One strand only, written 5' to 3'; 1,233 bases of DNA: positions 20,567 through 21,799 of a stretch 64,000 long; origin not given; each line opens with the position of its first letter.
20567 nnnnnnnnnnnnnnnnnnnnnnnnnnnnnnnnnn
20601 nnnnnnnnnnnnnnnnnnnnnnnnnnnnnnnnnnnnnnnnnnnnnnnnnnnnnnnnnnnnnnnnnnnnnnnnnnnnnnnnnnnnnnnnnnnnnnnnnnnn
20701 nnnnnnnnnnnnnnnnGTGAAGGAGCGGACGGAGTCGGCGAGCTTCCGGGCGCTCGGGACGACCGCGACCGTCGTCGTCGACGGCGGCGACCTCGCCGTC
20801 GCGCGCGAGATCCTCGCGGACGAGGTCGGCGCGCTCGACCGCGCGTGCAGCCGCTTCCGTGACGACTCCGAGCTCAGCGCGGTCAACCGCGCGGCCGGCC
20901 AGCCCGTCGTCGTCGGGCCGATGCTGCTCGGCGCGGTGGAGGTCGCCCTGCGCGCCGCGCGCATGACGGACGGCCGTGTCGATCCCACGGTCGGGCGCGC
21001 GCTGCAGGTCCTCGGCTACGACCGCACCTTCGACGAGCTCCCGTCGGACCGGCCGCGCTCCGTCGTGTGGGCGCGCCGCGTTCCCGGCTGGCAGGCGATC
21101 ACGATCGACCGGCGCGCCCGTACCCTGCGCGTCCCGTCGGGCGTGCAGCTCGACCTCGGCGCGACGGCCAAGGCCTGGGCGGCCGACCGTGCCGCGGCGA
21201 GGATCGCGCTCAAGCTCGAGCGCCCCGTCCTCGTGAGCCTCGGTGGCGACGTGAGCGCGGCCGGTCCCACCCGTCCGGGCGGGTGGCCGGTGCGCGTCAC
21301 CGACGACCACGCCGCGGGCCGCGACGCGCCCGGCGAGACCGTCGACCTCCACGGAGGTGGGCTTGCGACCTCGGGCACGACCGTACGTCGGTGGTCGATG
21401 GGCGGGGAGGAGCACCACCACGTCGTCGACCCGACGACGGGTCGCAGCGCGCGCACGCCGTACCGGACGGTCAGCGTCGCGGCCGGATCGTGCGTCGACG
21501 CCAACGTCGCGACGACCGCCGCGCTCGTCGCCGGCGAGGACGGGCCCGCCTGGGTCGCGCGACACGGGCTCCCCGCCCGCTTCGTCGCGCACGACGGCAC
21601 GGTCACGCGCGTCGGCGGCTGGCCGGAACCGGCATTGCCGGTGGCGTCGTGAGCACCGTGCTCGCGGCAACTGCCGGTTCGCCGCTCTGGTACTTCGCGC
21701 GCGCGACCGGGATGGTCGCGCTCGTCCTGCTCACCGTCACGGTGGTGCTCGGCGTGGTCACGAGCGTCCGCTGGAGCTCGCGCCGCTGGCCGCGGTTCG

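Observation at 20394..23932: Five translationally coupled genes: tethered poly-Ser protein ending in SGAS, ApbE, di-haem membrane protein, NuoF-like flavoprotein and ferredoxin, with no recognisable FMN-binding domain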

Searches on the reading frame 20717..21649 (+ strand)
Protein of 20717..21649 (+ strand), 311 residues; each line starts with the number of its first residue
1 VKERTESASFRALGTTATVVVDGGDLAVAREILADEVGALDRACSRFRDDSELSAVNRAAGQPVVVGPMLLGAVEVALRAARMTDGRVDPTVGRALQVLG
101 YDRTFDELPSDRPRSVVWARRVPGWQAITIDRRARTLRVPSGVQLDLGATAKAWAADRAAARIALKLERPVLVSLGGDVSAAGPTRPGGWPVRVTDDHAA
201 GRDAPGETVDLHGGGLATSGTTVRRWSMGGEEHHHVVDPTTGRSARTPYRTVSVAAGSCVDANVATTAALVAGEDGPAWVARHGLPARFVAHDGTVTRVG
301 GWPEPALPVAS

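Call 3: search_protein_families(library=pfam, proteins=[window:20717-21649:+], max_evalue=1)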
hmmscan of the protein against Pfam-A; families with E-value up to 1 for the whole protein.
window:20717-21649:+ (311 aa): 3 families
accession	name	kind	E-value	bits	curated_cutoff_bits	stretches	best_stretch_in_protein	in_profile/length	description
PF02424.20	ApbE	-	6.8e-53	180.3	25.6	1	13-287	1-264/266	ApbE family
PF06620.16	DUF1150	-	0.096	13.2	25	1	20-66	8-54/76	Protein of unknown function (DUF1150)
PF17660.6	BTRD1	-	0.11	12.9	23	1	276-287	1-12/50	Polyglycine hydrolase-like, structural repeat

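Call 4: search_protein_families(library=ncbifam, proteins=[window:20717-21649:+], max_evalue=1)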
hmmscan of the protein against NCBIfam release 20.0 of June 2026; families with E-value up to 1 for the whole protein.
window:20717-21649:+ (311 aa): 3 families
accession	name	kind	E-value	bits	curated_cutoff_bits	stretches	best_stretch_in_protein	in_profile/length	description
NF007774.0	PRK10461.1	equivalog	6.6e-19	68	498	1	13-285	42-322/351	FAD:protein FMN transferase ApbE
TIGR03472.1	HpnI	equivalog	0.033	13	310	1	23-72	202-250/373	bacteriohopanetetrol glucosamine biosynthesis glycosyltransferase HpnI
NF033130.1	AAC_6p_A48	exception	0.049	13.5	300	1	14-59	79-125/147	AacA48 family aminoglycoside 6'-N-acetyltransferase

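Call 5: find_homologous_proteins(query=window:20717-21649:+, max_evalue=1e-20)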
Query window:20717-21649:+ (311 aa): 7995 proteins with E <= 1e-20 among 8000 candidates; the best 120 are listed.
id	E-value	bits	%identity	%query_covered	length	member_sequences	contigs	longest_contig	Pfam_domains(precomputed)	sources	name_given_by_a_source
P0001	6.2e-196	668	100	100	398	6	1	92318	PF02424.21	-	-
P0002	6.9e-169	579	87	98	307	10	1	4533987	PF02424.21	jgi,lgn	jgi:thiamine biosynthesis lipoprotein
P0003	1.1e-115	404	69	96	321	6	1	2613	PF02424.21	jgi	jgi:thiamine biosynthesis lipoprotein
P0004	1.7e-115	404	70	95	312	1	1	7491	PF02424.21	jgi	jgi:thiamine biosynthesis lipoprotein ApbE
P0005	1.4e-112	394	67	96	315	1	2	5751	PF02424.21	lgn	-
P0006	1.7e-112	394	63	99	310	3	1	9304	PF02424.21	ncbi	-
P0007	1.6e-111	391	64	96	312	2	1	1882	PF02424.21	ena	-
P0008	1.7e-107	378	63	97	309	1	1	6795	PF02424.21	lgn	-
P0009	2.7e-107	377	62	97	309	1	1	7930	PF02424.21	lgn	-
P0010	4.2e-106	373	61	98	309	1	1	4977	PF02424.21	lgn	-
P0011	9.2e-106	372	60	97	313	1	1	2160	PF02424.21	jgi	jgi:FAD:protein FMN transferase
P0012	2.5e-105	370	60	96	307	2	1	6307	PF02424.21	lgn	-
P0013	1.1e-104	368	62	95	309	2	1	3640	PF02424.21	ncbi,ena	-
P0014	1.4e-104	368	60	95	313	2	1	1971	PF02424.21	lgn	-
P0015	2.9e-104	367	59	98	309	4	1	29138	PF02424.21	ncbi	ncbi:MAG: FAD:protein FMN transferase [Acidimicrobiia bacterium]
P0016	1.2e-103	365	60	97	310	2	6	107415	PF02424.21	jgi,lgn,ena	jgi:thiamine biosynthesis lipoprotein ApbE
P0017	2.1e-102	361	63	87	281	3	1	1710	PF02424.21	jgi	jgi:thiamine biosynthesis lipoprotein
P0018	2.3e-102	361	64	95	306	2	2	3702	PF02424.21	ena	-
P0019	2.6e-102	361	62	97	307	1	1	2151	PF02424.21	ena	-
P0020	2.9e-102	360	58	98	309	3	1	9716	PF02424.21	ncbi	-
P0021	1.1e-101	358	62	96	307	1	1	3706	PF02424.21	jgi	jgi:thiamine biosynthesis lipoprotein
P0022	1.4e-101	358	59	97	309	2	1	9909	PF02424.21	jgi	jgi:FAD:protein FMN transferase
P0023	2.4e-101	357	58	98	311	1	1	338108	PF02424.21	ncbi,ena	-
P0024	2.6e-101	357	61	98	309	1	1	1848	PF02424.21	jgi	jgi:FAD:protein FMN transferase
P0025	4.8e-101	356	65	84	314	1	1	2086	PF02424.21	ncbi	-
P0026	5.2e-101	356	58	95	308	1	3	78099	PF02424.21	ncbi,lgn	-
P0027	5.8e-101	356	61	96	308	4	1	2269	PF02424.21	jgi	jgi:FAD:protein FMN transferase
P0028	6.4e-101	356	62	95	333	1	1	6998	PF02424.21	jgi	jgi:thiamine biosynthesis lipoprotein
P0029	8.3e-101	356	60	96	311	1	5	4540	PF02424.21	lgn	-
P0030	8.7e-101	356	56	99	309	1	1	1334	PF02424.21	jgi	jgi:FAD:protein FMN transferase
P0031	1.0e-100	355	58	100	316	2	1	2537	PF02424.21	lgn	-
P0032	1.2e-100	355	59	97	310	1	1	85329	PF02424.21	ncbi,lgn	-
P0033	1.5e-100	355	61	98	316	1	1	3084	PF02424.21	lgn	-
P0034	1.5e-100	355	59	95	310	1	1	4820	PF02424.21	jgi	jgi:thiamine biosynthesis lipoprotein ApbE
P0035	2.3e-100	354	58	96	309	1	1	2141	PF02424.21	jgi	jgi:thiamine biosynthesis lipoprotein ApbE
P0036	2.5e-100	354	63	99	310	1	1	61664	PF02424.21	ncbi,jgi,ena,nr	ncbi:MAG TPA: FAD:protein FMN transferase [Actinomycetes bacterium]|nr:FAD:protein FMN transferase [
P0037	3.2e-100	354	59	99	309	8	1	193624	PF02424.21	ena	-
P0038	3.6e-100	353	61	96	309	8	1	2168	PF02424.21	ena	-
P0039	3.8e-100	353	60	95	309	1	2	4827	PF02424.21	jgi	jgi:thiamine biosynthesis lipoprotein ApbE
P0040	4.5e-100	353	58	97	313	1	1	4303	PF02424.21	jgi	jgi:thiamine biosynthesis lipoprotein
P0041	8.8e-100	352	63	95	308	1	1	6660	PF02424.21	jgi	jgi:thiamine biosynthesis lipoprotein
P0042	1.0e-99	352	58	98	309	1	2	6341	PF02424.21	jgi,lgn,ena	-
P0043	1.1e-99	352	62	97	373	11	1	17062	PF02424.21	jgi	-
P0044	1.2e-99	352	57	98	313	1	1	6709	PF02424.21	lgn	-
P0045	1.3e-99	352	61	95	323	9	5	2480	PF02424.21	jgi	jgi:thiamine biosynthesis lipoprotein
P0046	1.3e-99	352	58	95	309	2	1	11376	PF02424.21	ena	-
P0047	2.1e-99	351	58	98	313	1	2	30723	PF02424.21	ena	-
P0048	2.2e-99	351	61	95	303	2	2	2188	PF02424.21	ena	-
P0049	2.4e-99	351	60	95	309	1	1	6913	PF02424.21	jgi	jgi:thiamine biosynthesis lipoprotein ApbE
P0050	2.6e-99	351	59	95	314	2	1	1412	PF02424.21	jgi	jgi:thiamine biosynthesis lipoprotein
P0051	3.1e-99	350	61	95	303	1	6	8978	PF02424.21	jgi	jgi:FAD:protein FMN transferase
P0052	3.9e-99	350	62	95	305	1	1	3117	PF02424.21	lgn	-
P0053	4.0e-99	350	61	96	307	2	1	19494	PF02424.21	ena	-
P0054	4.3e-99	350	60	96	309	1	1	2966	PF02424.21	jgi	jgi:thiamine biosynthesis lipoprotein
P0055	5.3e-99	350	63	96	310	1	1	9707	PF02424.21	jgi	jgi:FAD:protein FMN transferase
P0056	5.6e-99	350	60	97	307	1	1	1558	PF02424.21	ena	-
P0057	6.9e-99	349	59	96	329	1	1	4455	PF02424.21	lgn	-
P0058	7.3e-99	349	59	97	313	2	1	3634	PF02424.21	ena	-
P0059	7.9e-99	349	57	96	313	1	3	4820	PF02424.21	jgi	jgi:thiamine biosynthesis lipoprotein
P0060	8.2e-99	349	56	97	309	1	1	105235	PF02424.21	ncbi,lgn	-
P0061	1.6e-98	348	60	97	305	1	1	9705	PF02424.21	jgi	jgi:thiamine biosynthesis lipoprotein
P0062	2.3e-98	348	59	99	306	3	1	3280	PF02424.21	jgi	jgi:thiamine biosynthesis lipoprotein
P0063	3.0e-98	347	60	98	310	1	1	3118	PF02424.21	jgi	jgi:thiamine biosynthesis lipoprotein ApbE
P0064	3.1e-98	347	59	96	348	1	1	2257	PF02424.21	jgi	jgi:FAD:protein FMN transferase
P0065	3.2e-98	347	61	97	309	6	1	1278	PF02424.21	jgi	-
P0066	3.9e-98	347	60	97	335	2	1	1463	PF02424.21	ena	-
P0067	4.3e-98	347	61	95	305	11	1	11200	PF02424.21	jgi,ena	jgi:thiamine biosynthesis lipoprotein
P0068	4.4e-98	347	57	99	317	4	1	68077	PF02424.21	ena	-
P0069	5.4e-98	346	58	96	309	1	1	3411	PF02424.21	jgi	jgi:FAD:protein FMN transferase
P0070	6.2e-98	346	60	97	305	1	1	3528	PF02424.21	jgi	jgi:thiamine biosynthesis lipoprotein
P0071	6.2e-98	346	59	95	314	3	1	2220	PF02424.21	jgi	jgi:thiamine biosynthesis lipoprotein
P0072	7.5e-98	346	62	95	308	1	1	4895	PF02424.21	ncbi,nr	ncbi:MAG TPA: FAD:protein FMN transferase [Acidimicrobiales bacterium]|nr:FAD:protein FMN transferas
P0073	8.7e-98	346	62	96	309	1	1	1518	PF02424.21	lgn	-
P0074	9.1e-98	346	61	86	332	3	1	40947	PF02424.21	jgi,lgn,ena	-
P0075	9.6e-98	346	63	95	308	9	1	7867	PF02424.21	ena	-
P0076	1.1e-97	345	61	95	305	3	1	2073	PF02424.21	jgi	-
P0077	1.1e-97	345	59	97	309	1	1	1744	PF02424.21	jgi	jgi:thiamine biosynthesis lipoprotein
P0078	1.1e-97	345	57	98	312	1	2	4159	PF02424.21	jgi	jgi:thiamine biosynthesis lipoprotein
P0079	1.2e-97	345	62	97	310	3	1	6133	PF02424.21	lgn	-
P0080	1.6e-97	345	59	98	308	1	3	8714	PF02424.21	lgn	-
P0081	1.7e-97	345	57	96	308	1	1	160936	PF02424.21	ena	-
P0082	1.7e-97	345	59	95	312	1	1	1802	PF02424.21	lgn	-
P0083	1.8e-97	345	62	95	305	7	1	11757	PF02424.21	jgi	jgi:thiamine biosynthesis lipoprotein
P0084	1.9e-97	345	61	95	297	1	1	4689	PF02424.21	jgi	-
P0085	2.0e-97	344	59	95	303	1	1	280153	PF02424.21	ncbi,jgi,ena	-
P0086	2.1e-97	344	59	96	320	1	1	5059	PF02424.21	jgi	jgi:FAD:protein FMN transferase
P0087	2.1e-97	344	58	96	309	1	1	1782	PF02424.21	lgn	-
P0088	2.1e-97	344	62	96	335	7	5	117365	PF02424.21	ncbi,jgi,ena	-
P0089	2.2e-97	344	58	97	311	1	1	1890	PF02424.21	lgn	-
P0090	2.3e-97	344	62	90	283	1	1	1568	PF02424.21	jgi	jgi:thiamine biosynthesis lipoprotein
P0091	2.3e-97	344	58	95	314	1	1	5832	PF02424.21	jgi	jgi:thiamine biosynthesis lipoprotein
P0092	2.4e-97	344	60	97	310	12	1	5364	PF02424.21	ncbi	ncbi:MAG TPA: FAD:protein FMN transferase [Actinomycetes bacterium]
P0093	2.6e-97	344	62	90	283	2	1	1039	PF02424.21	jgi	jgi:thiamine biosynthesis lipoprotein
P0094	2.7e-97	344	59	97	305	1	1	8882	PF02424.21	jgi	jgi:FAD:protein FMN transferase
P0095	2.8e-97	344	62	95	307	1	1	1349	PF02424.21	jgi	jgi:thiamine biosynthesis lipoprotein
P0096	3.5e-97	344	59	95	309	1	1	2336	PF02424.21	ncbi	-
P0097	3.6e-97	344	60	96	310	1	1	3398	PF02424.21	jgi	jgi:thiamine biosynthesis lipoprotein ApbE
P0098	3.9e-97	344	61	97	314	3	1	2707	PF02424.21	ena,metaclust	metaclust:\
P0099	3.9e-97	343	60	94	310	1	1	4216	PF02424.21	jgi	jgi:thiamine biosynthesis lipoprotein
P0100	4.3e-97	343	58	98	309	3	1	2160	PF02424.21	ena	-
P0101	4.6e-97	343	61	95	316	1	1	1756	PF02424.21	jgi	jgi:thiamine biosynthesis lipoprotein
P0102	4.8e-97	343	59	95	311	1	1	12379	PF02424.21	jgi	jgi:thiamine biosynthesis lipoprotein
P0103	5.1e-97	343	59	95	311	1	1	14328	PF02424.21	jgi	jgi:FAD:protein FMN transferase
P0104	5.2e-97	343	58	96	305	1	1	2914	PF02424.21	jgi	jgi:thiamine biosynthesis lipoprotein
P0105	5.6e-97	343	61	95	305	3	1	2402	PF02424.21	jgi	jgi:thiamine biosynthesis lipoprotein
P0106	6.7e-97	343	59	97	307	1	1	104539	PF02424.21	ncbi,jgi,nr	ncbi:MAG TPA: FAD:protein FMN transferase [Acidimicrobiales bacterium]|jgi:thiamine biosynthesis lip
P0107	6.7e-97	343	60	95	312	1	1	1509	PF02424.21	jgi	jgi:thiamine biosynthesis lipoprotein ApbE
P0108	7.4e-97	343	60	97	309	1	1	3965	PF02424.21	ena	-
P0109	7.5e-97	343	62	96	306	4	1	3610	PF02424.21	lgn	-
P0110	8.4e-97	342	58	95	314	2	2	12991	PF02424.21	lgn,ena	-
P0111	8.7e-97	342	58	95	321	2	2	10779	PF02424.21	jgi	jgi:thiamine biosynthesis lipoprotein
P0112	1.0e-96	342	59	96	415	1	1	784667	PF02424.21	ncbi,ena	-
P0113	1.0e-96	342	59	95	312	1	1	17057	PF02424.21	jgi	jgi:FAD:protein FMN transferase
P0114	1.1e-96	342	60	97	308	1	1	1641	PF02424.21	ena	-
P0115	1.2e-96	342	56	99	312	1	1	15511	PF02424.21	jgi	jgi:FAD:protein FMN transferase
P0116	1.4e-96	342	57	97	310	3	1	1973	PF02424.21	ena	-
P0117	1.5e-96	342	59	97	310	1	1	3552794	PF02424.21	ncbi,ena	-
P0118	1.6e-96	341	60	95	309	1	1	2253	PF02424.21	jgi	jgi:thiamine biosynthesis lipoprotein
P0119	1.7e-96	341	60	97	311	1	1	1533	PF02424.21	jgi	jgi:thiamine biosynthesis lipoprotein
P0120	1.9e-96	341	61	95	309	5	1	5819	PF02424.21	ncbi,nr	ncbi:MAG: FAD:protein FMN transferase [Acidimicrobiia bacterium]|nr:FAD:protein FMN transferase [Aci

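Call 6: find_encoding_contigs(protein=P0002, flank=6000, max_places=3)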
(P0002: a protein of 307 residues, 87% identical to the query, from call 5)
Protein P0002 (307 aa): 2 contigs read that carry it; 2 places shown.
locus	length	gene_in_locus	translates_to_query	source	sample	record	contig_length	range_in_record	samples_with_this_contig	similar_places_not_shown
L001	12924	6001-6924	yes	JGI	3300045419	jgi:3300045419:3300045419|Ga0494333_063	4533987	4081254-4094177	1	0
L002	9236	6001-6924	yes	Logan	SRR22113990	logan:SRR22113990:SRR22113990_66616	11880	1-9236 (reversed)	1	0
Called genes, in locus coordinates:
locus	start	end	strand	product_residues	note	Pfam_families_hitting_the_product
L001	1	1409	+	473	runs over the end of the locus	PF00171:Aldedh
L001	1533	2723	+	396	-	PF00067:p450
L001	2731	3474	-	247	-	PF13349:DUF4097 (weak)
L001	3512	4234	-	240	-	PF00753:Lactamase_B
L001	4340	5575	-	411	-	PF08240:ADH_N, PF16912:Glu_dehyd_C (faint), PF00107:ADH_zinc_N, PF13602:ADH_zinc_N_2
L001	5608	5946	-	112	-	-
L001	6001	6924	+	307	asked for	PF02424:ApbE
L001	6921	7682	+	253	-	PF01794:Ferric_reduct (weak)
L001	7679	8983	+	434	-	PF01512:Complex1_51K, PF10531:SLBB (weak), PF10589:NADH_4Fe-4S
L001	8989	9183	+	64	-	PF13459:Fer4_15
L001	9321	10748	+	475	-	PF03055:RPE65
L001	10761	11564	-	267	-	PF00106:adh_short, PF08659:KR, PF13561:adh_short_C2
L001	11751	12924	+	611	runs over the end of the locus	-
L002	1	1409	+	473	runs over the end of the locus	PF00171:Aldedh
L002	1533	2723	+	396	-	PF00067:p450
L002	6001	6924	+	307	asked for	PF02424:ApbE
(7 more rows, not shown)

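Call 7: find_encoding_contigs(protein=P0036, flank=6000, max_places=3)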
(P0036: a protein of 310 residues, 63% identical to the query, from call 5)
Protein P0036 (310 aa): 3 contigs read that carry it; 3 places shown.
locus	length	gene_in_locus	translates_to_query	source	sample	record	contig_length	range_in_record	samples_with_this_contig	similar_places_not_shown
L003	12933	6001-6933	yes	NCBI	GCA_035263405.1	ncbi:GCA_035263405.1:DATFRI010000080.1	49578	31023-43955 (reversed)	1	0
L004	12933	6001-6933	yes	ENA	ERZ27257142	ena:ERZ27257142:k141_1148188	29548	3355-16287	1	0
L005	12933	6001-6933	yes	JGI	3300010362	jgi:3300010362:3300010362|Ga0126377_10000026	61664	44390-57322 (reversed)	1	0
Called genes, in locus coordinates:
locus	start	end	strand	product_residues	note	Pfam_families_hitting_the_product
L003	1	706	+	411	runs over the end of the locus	PF07730:HisKA_3, PF02518:HATPase_c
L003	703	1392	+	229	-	PF00072:Response_reg, PF08281:Sigma70_r4_2, PF00196:GerE, PF04545:Sigma70_r4 (weak)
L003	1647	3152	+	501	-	PF00083:Sugar_tr, PF07690:MFS_1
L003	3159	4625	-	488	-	PF00672:HAMP, PF00512:HisKA, PF02518:HATPase_c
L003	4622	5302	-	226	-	PF00072:Response_reg, PF00486:Trans_reg_C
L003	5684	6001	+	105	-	-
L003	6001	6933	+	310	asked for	PF02424:ApbE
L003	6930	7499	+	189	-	PF01794:Ferric_reduct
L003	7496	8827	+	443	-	PF01512:Complex1_51K, PF10531:SLBB, PF10589:NADH_4Fe-4S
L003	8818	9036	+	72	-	PF13459:Fer4_15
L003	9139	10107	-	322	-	PF13181:TPR_8 (faint)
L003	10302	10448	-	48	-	-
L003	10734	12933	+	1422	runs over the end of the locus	PF00486:Trans_reg_C, PF03704:BTAD, PF13191:AAA_16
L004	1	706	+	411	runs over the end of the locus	PF07730:HisKA_3, PF02518:HATPase_c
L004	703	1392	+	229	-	PF00072:Response_reg, PF08281:Sigma70_r4_2, PF00196:GerE, PF04545:Sigma70_r4 (weak)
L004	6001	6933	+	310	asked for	PF02424:ApbE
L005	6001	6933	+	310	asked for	PF02424:ApbE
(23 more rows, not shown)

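Call 12: find_related_loci(query=A1, collection=genome_contigs, flank=6000)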
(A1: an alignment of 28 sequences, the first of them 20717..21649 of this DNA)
Query A1 (311 aa) in genome_contigs; peptide patterns used: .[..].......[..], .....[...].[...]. (x = any residue, [..] = any of these).
600 stretches matched a pattern (row limit reached: there are more); 584 encode a relative of the query (tblastn E <= 1e-3); the best 80 are kept; 80 distinct loci.
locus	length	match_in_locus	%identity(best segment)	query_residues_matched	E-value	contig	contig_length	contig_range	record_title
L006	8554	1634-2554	63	5-311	6e-109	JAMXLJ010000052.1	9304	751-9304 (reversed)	MAG: Acidimicrobiia bacterium isolate Bin.002_Pasture k127_3341050, whole genome shotgun sequence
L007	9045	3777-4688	57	1-303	5e-94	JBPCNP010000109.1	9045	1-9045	MAG: Acidimicrobiales bacterium isolate TH_ant_mag_133 S1Ck127_1158675_flag_0_multi_50.7070_len_9045, whole genome shotg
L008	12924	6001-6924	52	1-304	3e-92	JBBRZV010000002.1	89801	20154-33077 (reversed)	MAG: Actinomycetales bacterium isolate metawrap_la5_9 metawrap_la5_9_K_280932_L_89801_cov_20.9978, whole genome shotgun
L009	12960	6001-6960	53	8-303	1e-89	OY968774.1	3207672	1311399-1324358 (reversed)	MAG: uncultured Solirubrobacterales bacterium isolate MFD05513.bin.c.2 genome assembly, chromosome: 1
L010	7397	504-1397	54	6-303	1e-89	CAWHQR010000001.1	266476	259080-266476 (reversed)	MAG: uncultured Solirubrobacterales bacterium isolate MFD06298.bin.1.197 genome assembly, contig: contig_13165, whole ge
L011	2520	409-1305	56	8-305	3e-91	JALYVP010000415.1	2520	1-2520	MAG: Actinomycetota bacterium isolate LAG bin46 SD1463_NODE_37488_length_2520_cov_4.605098, whole genome shotgun sequenc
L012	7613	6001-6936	53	8-311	1e-88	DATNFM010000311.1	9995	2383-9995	MAG TPA_asm: Streptosporangiaceae bacterium isolate SMAG_U11295 k141_1452023, whole genome shotgun sequence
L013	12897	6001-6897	57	4-302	4e-88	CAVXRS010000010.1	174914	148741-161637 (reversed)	MAG: uncultured Actinomycetes bacterium isolate MFD01721.bin.2.137 genome assembly, contig: contig_68523, whole genome s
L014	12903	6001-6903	57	5-304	3e-88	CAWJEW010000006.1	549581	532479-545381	MAG: uncultured Thermoleophilia bacterium isolate MFD09222.bin.1.131 genome assembly, contig: contig_79325, whole genome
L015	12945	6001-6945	52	5-303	1e-87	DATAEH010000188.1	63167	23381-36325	MAG TPA_asm: Streptosporangiaceae bacterium isolate SMAG_U6772 k141_2419462, whole genome shotgun sequence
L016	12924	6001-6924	55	1-306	5e-87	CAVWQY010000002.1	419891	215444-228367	MAG: uncultured Thermoleophilia bacterium isolate MFD04967.bin.2.111 genome assembly, contig: contig_24004, whole genome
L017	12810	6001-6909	53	5-306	1e-86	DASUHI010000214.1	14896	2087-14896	MAG TPA_asm: Streptosporangiaceae bacterium isolate SMAG_U1428 k141_1361273, whole genome shotgun sequence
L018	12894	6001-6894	55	7-303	1e-86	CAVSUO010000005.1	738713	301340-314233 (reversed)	MAG: uncultured Actinomycetes bacterium isolate MFD09603.bin.2.215 genome assembly, contig: contig_38391, whole genome s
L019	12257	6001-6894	55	6-303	1e-86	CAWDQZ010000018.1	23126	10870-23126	MAG: uncultured Solirubrobacterales bacterium isolate MFD05088.bin.1.31 genome assembly, contig: contig_62414, whole gen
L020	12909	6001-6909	58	1-303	4e-86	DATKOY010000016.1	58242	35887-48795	MAG TPA_asm: Solirubrobacteraceae bacterium isolate SMAG_U14777 k141_3090287, whole genome shotgun sequence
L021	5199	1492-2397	55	8-303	1e-86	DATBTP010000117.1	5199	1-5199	MAG TPA_asm: Solirubrobacteraceae bacterium isolate SMAG_U4187 k141_472181, whole genome shotgun sequence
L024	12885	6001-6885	54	10-303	6e-86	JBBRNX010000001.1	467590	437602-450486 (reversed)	MAG: Gaiellales bacterium isolate La1_metabat2.215 LA1C_B2.215_k141_1803684L_467590_cov_51.0426, whole genome shotgun se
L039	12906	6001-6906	54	7-303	7e-84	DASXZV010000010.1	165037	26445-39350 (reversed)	MAG TPA_asm: Solirubrobacteraceae bacterium isolate SMAG_U4862 k141_684011, whole genome shotgun sequence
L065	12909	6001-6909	55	4-306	3e-81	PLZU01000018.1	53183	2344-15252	MAG: Actinomycetota bacterium isolate palsa_739 73.20120700_P3D.111_contig_11264, whole genome shotgun sequence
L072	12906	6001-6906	53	8-303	5e-80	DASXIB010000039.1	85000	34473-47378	MAG TPA_asm: Solirubrobacteraceae bacterium isolate SMAG_U5210 k141_4499089, whole genome shotgun sequence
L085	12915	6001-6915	53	8-303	1e-78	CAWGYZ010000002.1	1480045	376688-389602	MAG: uncultured Solirubrobacteraceae bacterium isolate MFD01716.bin.1.229 genome assembly, contig: contig_18435, whole g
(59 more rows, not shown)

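Call 38: search_protein_families(library=pfam, alignment_id=A5, max_evalue=0.1)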
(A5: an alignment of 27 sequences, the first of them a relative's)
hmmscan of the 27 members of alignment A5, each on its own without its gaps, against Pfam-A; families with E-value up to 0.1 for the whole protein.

A. member 1, L010:1412-2500:+ (363 aa): 1 family
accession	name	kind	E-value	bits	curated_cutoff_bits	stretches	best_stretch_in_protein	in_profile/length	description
PF01794.25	Ferric_reduct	-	6.2e-08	33.2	28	1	20-140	2-119/121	Ferric reductase like transmembrane component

B. families by the number of members that match (of 27 scanned): 6 families
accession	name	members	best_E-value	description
PF01794.25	Ferric_reduct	27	5.6e-11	Ferric reductase like transmembrane component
PF14358.11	DUF4405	5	0.0027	Domain of unknown function (DUF4405)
PF01292.26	Ni_hydr_CYTB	3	0.0055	Prokaryotic cytochrome b561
PF10348.14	DUF2427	2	0.024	Domain of unknown function (DUF2427)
PF07332.16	Phage_holin_3_6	1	0.05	Putative Actinobacterial Holin-X, holin superfamily III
PF18573.7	BclA_C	1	0.085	BclA C-terminal domain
